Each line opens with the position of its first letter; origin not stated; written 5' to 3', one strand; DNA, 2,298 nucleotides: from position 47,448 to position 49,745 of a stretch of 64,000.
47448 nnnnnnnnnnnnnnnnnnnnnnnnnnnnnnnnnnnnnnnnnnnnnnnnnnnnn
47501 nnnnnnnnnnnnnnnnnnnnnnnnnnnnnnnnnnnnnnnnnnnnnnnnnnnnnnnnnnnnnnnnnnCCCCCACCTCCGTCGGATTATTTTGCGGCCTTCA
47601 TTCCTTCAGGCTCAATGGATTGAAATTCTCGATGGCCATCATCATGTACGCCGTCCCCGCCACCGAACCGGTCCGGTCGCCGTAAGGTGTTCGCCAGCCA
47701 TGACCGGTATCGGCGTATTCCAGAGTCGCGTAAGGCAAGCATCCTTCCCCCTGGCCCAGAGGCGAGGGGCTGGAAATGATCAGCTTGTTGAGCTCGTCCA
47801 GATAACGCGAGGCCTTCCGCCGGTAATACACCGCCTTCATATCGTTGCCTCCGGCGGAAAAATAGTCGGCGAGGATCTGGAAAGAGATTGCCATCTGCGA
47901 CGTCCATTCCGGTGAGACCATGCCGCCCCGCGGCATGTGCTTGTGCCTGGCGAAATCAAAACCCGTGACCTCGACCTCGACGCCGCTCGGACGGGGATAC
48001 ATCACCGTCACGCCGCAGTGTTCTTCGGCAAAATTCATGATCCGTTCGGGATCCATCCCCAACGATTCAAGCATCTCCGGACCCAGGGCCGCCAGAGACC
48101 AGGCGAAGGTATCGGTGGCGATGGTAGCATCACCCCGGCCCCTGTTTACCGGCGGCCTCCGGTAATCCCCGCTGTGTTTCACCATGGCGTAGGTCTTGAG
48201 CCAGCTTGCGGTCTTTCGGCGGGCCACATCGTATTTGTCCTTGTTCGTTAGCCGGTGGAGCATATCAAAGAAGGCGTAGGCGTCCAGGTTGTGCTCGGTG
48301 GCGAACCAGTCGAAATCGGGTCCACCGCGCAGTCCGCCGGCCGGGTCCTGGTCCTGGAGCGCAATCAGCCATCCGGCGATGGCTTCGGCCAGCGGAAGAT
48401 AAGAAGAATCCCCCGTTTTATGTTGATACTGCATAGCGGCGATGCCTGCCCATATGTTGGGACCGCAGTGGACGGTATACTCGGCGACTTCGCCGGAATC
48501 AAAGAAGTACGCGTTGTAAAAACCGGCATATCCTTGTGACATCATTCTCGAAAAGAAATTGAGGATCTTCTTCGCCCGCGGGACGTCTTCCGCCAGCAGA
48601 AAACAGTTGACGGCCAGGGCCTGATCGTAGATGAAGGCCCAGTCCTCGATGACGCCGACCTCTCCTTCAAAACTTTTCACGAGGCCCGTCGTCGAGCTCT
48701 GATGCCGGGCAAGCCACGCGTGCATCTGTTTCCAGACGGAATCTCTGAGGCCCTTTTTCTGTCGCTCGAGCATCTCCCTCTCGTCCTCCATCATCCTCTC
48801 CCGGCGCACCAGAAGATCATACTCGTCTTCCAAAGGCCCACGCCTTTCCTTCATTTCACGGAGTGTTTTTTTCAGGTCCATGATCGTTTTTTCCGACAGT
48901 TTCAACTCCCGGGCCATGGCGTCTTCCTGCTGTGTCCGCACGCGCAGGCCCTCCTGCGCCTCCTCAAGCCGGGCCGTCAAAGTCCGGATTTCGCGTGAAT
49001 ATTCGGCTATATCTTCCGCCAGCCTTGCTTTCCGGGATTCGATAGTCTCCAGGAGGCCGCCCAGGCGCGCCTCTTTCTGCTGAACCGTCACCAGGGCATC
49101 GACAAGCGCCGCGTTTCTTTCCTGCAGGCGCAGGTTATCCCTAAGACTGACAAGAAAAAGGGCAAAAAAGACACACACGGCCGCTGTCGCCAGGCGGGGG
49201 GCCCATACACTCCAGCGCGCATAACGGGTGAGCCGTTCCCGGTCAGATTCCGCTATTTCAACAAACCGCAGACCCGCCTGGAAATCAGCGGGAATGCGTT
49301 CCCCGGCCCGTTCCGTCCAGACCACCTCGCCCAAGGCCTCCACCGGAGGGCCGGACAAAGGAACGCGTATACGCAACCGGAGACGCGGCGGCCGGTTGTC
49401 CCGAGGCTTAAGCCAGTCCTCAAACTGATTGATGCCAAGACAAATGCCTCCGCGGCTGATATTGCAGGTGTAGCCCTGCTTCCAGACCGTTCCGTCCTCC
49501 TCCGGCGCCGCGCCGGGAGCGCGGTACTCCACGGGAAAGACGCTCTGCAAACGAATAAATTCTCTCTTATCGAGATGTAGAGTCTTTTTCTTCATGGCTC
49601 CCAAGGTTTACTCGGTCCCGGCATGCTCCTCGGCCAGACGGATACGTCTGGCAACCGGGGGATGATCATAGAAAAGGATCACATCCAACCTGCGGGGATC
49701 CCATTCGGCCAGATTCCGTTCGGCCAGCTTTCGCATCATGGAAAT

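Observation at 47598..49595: PilZ receptor fused via a single TM helix to a ~170-aa coiled coil and an unassigned aromatic/Gly-rich C-terminal domain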

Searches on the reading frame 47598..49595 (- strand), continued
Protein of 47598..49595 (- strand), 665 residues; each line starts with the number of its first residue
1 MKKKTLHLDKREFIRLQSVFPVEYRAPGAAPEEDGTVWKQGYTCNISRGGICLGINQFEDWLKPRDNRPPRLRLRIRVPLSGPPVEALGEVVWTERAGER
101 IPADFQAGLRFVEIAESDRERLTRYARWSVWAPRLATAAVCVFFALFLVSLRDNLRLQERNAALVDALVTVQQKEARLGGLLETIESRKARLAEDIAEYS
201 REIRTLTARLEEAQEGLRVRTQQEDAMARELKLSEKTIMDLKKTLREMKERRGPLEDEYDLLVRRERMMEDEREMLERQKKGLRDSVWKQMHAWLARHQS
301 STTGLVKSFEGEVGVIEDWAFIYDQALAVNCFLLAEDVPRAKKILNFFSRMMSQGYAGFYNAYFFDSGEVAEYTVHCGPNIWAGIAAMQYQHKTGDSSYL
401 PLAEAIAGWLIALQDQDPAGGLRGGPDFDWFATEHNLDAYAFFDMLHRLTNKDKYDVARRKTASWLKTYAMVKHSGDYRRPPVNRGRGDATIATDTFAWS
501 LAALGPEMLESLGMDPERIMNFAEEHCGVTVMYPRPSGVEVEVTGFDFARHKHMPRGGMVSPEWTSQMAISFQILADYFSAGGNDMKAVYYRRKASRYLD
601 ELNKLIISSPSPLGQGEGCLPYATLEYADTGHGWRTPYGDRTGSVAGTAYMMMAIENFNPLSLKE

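Call 25: predict_structure(alignment_id=A1)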
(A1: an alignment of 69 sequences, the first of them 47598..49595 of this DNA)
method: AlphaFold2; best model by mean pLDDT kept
length: 665 residues; sequences in the alignment: 69
mean_pLDDT: 86.5   pTM: 0.77
mean pLDDT of the five models: 86.5, 85.9, 84.1, 83.9, 83.0
residues with pLDDT >= 90: 329; 70-90: 272; 50-70: 38; < 50: 26
segments of 3 or more residues with pLDDT < 50: 1-9, 480-491
pLDDT, mean of each block of 10 residues (from residue 1): 43 83 81 69 91 87 80 92 93 84 82 94 91 93 94 81 84 86 87 87 88 82 62 84 87 87 88 87 90 94 95 89 98 98 98 94 97 95 98 98 98 93 88 89 98 98 88 56 44 66 93 88 88 85 88 83 94 96 93 94 83 66 86 79 93 96 84
secondary structure, 60 per line:
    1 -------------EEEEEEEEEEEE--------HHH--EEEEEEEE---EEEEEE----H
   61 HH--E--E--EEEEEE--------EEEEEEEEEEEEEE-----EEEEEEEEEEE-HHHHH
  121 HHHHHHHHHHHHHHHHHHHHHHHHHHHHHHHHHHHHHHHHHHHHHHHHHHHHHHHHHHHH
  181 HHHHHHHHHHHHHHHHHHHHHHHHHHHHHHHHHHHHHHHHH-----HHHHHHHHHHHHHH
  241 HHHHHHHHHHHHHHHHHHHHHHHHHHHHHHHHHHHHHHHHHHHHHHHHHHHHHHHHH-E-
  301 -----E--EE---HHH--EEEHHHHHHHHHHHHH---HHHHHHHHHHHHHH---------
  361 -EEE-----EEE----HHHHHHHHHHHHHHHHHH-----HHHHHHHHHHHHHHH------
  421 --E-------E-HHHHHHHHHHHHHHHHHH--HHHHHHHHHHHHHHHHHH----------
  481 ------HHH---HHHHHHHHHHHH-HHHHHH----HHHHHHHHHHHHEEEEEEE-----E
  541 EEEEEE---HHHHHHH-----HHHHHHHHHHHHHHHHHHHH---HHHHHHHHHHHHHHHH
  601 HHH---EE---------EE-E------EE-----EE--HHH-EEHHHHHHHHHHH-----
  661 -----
elements in order: E14-25 E39-46 E50-55 E71-76 E85-98 E104-114 H116-221 H227-297 E319-321 H322-334 H338-351 E362-364 E370-372 H377-394 H400-414 H433-450 H453-470 H493-504 H506-511 H516-527 E528-534 E540-546 H550-556 H562-581 H585-603 H645-655

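Call 45: find_related_loci(query=A1, collection=genome_contigs, flank=10000)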
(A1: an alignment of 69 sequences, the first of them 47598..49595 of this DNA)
Query A1 (665 aa) in genome_contigs; peptide patterns used: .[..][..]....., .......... (x = any residue, [..] = any of these).
508 stretches matched a pattern; 435 encode a relative of the query (tblastn E <= 1e-3); the best 80 are kept; 80 distinct loci.
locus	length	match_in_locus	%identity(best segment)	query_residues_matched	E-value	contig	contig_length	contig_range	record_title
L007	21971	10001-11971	55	9-664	0e+0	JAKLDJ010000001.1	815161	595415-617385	MAG: Candidatus Omnitrophota bacterium isolate RA.bin107 RA.bin107_1, whole genome shotgun sequence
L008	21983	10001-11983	50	3-663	0e+0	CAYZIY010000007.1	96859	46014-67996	MAG TPA_asm: uncultured Planctomycetales bacterium isolate SRP141376_co2_271 genome assembly, contig: NODE_568_length_96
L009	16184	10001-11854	50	1-661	0e+0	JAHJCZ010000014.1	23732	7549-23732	MAG: Candidatus Omnitrophota bacterium isolate Modern_marine.mb.324 Modern_marine.mb.324_k141_233982, whole genome shotg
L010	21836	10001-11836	49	2-664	0e+0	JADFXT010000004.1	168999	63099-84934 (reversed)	MAG: Candidatus Omnitrophota bacterium isolate nDJH15bin6 nDJH15_bin6_NODE_4_length_168999_cov_7.763105, whole genome sh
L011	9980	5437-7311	50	9-664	0e+0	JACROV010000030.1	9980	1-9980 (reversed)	MAG: Candidatus Omnitrophota bacterium isolate NC_groundwater_1970_Pr3_S-0.2um_51_5 scaffold_315830, whole genome shotgu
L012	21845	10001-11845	49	2-661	0e+0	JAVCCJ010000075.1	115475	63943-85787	MAG: Candidatus Zapsychrus exili isolate MAG_3300035698_1555 Ga0374944_168744, whole genome shotgun sequence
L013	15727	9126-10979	51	3-663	0e+0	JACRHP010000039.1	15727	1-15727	MAG: Candidatus Omnitrophota bacterium isolate NC_groundwater_1780_Pr3_B-0.1um_53_71 SR-2_scaffold_141_1309085, whole ge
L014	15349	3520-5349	51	2-664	0e+0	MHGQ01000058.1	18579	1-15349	MAG: Omnitrophica WOR_2 bacterium RIFCSPHIGHO2_02_FULL_50_17 rifcsphigho2_02_scaffold_5326, whole genome shotgun sequenc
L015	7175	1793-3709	49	2-664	0e+0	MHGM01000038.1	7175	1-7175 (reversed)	MAG: Omnitrophica WOR_2 bacterium RIFCSPHIGHO2_01_FULL_52_10 rifcsphigho2_01_scaffold_29709, whole genome shotgun sequen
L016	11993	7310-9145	51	8-663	0e+0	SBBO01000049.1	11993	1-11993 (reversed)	MAG: Planctomycetales bacterium isolate Bin_37_8 Hy_contig7036, whole genome shotgun sequence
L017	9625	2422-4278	50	3-665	0e+0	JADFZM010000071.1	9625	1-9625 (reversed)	MAG: Candidatus Omnitrophota bacterium isolate nHLHbin2 nHLH_bin2_NODE_71_length_9625_cov_5.175758, whole genome shotgun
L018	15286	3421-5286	49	9-664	0e+0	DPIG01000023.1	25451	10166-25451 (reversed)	MAG TPA_asm: Candidatus Omnitrophota bacterium isolate UBA10147 contig_10784, whole genome shotgun sequence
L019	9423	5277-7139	50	3-664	0e+0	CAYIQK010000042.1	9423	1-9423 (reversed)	MAG TPA_asm: uncultured Planctomycetales bacterium isolate ERP119705_co25_244 genome assembly, contig: NODE_6897_length_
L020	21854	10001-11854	46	4-665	0e+0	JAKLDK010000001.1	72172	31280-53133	MAG: Candidatus Omnitrophota bacterium isolate RA.bin108 RA.bin108_1, whole genome shotgun sequence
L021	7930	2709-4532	47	9-661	0e+0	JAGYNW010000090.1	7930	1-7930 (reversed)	MAG: Candidatus Omnitrophota bacterium isolate M55B153 90, whole genome shotgun sequence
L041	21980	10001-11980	41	9-663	6e-169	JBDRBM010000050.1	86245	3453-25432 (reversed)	MAG: Candidatus Omnitrophota bacterium isolate MEGAHIT-group-1.126 k141_4062973, whole genome shotgun sequence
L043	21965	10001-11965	43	2-665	2e-168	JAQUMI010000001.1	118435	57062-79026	MAG: Candidatus Omnitrophota bacterium isolate STD1_150 NODE_315_length_118435_cov_6.533464_Sandtown_D1, whole genome sh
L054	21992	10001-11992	41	1-661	4e-166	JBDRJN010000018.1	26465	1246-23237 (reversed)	MAG: Candidatus Omnitrophota bacterium isolate MEGAHIT-group-1.657 k141_3227899, whole genome shotgun sequence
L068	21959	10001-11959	40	3-664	2e-164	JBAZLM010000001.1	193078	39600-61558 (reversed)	MAG: Candidatus Omnitrophota bacterium isolate SO_2017_LW4_169 scaffold_224_c1_LW137-91_2017, whole genome shotgun seque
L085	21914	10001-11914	42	3-663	3e-162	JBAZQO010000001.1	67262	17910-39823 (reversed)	MAG: Candidatus Omnitrophota bacterium isolate SO_2017_SWC_55 scaffold_431_c1_LP-4_2017, whole genome shotgun sequence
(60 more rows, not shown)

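Call 65: search_protein_families(library=pfam, proteins=[L043:8873-9970:+, L043:7540-8679:+, L043:11947-12612:+, L043:12616-13773:+, L041:11984-12778:+, L054:11980-12795:+, L068:9390-9962:+, L068:12040-13173:+, L085:9082-9906:+, L085:11917-12555:+], max_evalue=0.001)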
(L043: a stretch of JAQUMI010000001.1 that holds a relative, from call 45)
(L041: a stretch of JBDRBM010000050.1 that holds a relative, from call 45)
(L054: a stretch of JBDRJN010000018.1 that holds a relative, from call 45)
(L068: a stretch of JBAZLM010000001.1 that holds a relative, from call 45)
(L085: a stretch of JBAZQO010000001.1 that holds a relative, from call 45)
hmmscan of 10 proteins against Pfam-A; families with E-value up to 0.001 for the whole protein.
L043:8873-9970:+ (366 aa): 1 family
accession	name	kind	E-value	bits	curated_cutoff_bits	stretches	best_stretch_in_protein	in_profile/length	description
PF01924.21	HypD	-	4.3e-149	496.8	25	1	16-364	3-350/351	Hydrogenase formation hypA family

L043:7540-8679:+ (380 aa): 3 families
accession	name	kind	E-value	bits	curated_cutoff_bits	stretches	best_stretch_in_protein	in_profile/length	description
PF22521.2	HypF_C_2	-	4.7e-72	243.1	27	1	140-372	1-241/241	Carbamoyltransferase, Kae1-like Domain, second subdomain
PF17788.7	HypF_C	-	3.6e-28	98.6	23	1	36-130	3-99/99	HypF Kae1-like domain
PF00814.31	TsaD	-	0.00032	20.9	24.8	1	247-368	154-262/264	tRNA N6-adenosine threonylcarbamoyltransferase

L043:11947-12612:+ (222 aa): 2 families
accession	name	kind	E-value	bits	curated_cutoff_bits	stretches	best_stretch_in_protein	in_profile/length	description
PF00730.31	HhH-GPD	-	4e-18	66.2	26.2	1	42-182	1-103/108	HhH-GPD superfamily base excision DNA repair protein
PF00633.29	HHH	-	1.5e-06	28.2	24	1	124-145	9-30/30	Helix-hairpin-helix motif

L043:12616-13773:+ (386 aa): 3 families
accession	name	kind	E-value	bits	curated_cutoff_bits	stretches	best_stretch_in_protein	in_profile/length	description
PF01546.33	Peptidase_M20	-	2e-30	106.7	24.6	1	84-381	4-205/206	Peptidase family M20/M25/M40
PF07687.19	M20_dimer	-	1.6e-24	86.3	21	1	184-288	1-103/107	Peptidase dimerisation domain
PF04389.22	Peptidase_M28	-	8e-06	26.1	21.3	1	66-153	1-69/193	Peptidase family M28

L041:11984-12778:+ (265 aa): 1 family
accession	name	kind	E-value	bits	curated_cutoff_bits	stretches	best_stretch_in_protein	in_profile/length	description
PF00565.23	SNase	-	2.4e-26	92.7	21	1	57-166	2-106/107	Staphylococcal nuclease homologue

L054:11980-12795:+ (272 aa): 1 family
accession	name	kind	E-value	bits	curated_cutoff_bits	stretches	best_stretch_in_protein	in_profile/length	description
PF00565.23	SNase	-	1.2e-24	87.2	21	1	64-174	2-107/107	Staphylococcal nuclease homologue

L068:9390-9962:+ (191 aa): 2 families
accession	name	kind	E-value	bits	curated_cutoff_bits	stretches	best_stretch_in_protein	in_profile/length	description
PF00929.31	RNase_T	-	4.1e-33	115.7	24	1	14-170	2-164/164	Exonuclease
PF13482.12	RNase_H_2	-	6.7e-05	23.3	22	0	14-158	2-122/165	RNase_H superfamily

L068:12040-13173:+ (378 aa): 3 families
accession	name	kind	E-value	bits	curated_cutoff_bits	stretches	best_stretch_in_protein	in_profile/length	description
PF01546.33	Peptidase_M20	-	4.7e-32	112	24.6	1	75-374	2-205/206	Peptidase family M20/M25/M40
PF07687.19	M20_dimer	-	3e-26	91.9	21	1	177-284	1-106/107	Peptidase dimerisation domain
PF04389.22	Peptidase_M28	-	4.6e-10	40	21.3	1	59-146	1-69/193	Peptidase family M28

L085:9082-9906:+ (275 aa): 3 families
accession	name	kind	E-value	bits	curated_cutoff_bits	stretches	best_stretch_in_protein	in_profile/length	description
PF00929.31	RNase_T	-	2.5e-33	116.4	24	1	14-170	2-164/164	Exonuclease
PF13280.12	WYL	-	1.4e-11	44.7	21.8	1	208-274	4-70/70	WYL domain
PF13482.12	RNase_H_2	-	1.5e-08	35.2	22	1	14-168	2-132/165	RNase_H superfamily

L085:11917-12555:+ (213 aa): 3 families
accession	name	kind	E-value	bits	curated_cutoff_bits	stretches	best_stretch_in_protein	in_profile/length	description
PF00730.31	HhH-GPD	-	7.7e-18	65.3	26.2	1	33-176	1-106/108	HhH-GPD superfamily base excision DNA repair protein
PF22175.2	Ogg-HhH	-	1.6e-05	24.9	27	1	48-163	34-149/173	8-oxoguanine DNA glycosylase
PF00633.29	HHH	-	0.0001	22.4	24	1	117-136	11-30/30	Helix-hairpin-helix motif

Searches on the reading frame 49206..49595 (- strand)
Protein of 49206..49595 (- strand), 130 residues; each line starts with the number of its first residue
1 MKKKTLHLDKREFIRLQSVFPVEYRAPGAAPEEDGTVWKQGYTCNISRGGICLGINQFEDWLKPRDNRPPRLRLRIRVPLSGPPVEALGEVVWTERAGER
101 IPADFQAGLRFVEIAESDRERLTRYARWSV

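Call 75: search_solved_structures(query=window:49206-49595:-, max_evalue=10, show_alignments=3)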
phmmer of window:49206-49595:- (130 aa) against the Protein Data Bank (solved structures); distinct sequences matched with E-value up to 10: 3.
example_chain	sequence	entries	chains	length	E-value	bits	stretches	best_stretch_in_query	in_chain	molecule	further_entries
7uo6_A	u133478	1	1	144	0.21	14.6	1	11-51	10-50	Pheromone binding protein 2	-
2y2w_A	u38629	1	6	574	1.3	12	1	38-115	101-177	ARABINOFURANOSIDASE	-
7zlk_L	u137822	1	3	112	1.5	11.8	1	42-88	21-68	ACS114 light chain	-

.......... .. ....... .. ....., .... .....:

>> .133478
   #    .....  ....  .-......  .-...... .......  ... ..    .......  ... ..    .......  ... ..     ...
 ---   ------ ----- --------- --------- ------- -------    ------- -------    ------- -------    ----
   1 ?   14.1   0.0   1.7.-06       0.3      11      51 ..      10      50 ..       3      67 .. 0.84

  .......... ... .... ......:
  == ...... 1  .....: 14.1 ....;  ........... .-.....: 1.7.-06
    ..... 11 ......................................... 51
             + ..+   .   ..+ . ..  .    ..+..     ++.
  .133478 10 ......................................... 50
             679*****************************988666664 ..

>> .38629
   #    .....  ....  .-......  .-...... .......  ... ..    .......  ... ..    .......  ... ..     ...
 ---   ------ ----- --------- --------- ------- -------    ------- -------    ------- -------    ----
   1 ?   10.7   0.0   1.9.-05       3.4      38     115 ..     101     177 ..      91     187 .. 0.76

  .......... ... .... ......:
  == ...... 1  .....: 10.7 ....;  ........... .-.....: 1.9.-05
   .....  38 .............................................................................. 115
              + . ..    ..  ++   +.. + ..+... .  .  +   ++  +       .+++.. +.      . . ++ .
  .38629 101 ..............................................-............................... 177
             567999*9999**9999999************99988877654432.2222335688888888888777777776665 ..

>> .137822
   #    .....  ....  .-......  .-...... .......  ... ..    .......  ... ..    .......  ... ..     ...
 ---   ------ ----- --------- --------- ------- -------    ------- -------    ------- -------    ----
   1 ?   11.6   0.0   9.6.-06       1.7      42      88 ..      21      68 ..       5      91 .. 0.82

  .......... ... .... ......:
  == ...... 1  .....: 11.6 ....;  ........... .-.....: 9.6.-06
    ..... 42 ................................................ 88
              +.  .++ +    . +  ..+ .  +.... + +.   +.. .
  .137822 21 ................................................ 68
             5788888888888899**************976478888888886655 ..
